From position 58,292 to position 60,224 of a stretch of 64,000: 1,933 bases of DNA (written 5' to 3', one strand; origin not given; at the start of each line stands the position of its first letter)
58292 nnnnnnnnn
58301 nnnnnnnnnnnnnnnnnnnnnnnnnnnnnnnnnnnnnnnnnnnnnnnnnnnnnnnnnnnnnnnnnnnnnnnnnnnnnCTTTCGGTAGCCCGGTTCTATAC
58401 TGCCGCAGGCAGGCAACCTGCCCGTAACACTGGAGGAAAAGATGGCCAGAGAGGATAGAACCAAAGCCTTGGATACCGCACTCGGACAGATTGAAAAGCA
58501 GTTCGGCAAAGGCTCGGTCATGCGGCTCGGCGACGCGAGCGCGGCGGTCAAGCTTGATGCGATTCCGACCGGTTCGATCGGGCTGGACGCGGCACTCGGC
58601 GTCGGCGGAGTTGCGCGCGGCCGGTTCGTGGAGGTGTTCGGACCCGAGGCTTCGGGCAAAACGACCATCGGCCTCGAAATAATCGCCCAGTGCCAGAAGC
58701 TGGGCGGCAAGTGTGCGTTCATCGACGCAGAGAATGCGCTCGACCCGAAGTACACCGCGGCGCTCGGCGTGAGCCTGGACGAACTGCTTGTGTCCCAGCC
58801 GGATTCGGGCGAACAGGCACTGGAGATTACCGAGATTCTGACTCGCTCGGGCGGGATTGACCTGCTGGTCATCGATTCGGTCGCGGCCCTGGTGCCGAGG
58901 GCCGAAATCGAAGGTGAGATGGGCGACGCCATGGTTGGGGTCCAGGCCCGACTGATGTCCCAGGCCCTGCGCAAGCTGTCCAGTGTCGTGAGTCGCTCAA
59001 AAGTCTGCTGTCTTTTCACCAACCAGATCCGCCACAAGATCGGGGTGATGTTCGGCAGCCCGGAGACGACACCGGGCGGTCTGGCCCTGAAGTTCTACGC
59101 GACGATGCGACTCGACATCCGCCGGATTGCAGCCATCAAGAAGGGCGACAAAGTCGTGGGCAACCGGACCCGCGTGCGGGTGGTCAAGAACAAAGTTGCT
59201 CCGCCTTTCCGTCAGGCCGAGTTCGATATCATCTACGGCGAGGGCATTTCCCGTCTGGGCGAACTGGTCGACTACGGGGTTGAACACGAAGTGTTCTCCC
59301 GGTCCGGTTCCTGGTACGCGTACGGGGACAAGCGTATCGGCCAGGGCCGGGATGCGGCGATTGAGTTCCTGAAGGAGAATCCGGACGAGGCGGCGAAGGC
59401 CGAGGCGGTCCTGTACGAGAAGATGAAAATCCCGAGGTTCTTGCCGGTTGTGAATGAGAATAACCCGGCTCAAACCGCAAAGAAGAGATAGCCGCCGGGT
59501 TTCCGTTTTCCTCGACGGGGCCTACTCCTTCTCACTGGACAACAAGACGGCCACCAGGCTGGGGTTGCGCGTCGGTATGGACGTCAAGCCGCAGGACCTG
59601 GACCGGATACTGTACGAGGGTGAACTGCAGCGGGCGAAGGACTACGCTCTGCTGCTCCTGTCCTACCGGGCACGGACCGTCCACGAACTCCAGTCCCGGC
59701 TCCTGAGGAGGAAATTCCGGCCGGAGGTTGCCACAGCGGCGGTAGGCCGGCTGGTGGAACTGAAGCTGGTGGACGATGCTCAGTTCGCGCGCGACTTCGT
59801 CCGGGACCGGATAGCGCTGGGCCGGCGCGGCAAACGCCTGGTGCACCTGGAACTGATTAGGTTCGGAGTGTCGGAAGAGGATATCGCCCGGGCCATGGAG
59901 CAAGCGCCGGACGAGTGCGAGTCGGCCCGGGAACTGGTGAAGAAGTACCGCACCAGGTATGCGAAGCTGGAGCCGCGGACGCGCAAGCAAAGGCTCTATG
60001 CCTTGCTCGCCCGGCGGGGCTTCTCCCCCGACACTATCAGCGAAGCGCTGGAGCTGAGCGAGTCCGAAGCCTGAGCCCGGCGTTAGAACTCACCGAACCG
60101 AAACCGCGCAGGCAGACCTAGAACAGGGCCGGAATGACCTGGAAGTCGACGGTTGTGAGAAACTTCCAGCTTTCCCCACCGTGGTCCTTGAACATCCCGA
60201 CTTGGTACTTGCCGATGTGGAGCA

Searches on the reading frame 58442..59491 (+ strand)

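Call 61: search_protein_families(library=pfam, proteins=[window:58442-59491:+], max_evalue=0.0001)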
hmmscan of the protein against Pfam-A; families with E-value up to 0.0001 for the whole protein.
window:58442-59491:+ (349 aa): 4 families
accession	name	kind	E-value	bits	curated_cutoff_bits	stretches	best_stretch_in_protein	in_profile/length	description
PF00154.27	RecA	-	1.8e-130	434.5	27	1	8-270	1-262/262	recA bacterial DNA recombination protein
PF21096.2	RecA_C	-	1e-19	70.8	27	1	273-328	1-56/57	RecA C-terminal domain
PF08423.17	Rad51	-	4.5e-11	42.9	22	1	40-231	7-214/244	Rad51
PF06745.19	ATPase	-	9.3e-07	28.9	26.6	1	41-99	1-59/231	KaiC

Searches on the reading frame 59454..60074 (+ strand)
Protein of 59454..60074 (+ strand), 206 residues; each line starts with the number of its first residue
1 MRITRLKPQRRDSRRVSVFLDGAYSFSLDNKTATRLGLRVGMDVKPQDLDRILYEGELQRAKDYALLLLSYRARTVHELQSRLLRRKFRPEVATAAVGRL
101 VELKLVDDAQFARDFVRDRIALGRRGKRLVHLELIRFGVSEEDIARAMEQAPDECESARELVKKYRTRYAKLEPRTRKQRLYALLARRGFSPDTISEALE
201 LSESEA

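Call 61: search_protein_families(library=pfam, proteins=[window:59454-60074:+], max_evalue=0.0001)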
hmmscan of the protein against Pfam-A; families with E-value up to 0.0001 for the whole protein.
window:59454-60074:+ (206 aa): 3 families
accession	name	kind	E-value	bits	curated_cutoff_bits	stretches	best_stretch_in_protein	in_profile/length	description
PF21982.2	RecX_HTH1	-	1.2e-14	54.5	26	1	61-100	1-40/40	RecX, first three-helix domain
PF21981.2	RecX_HTH3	-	2.1e-13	50.6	26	1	153-199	2-48/48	RecX, third three-helix domain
PF02631.22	RecX_HTH2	-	3.2e-13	50.1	26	1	107-148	1-42/42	RecX, second three-helix domain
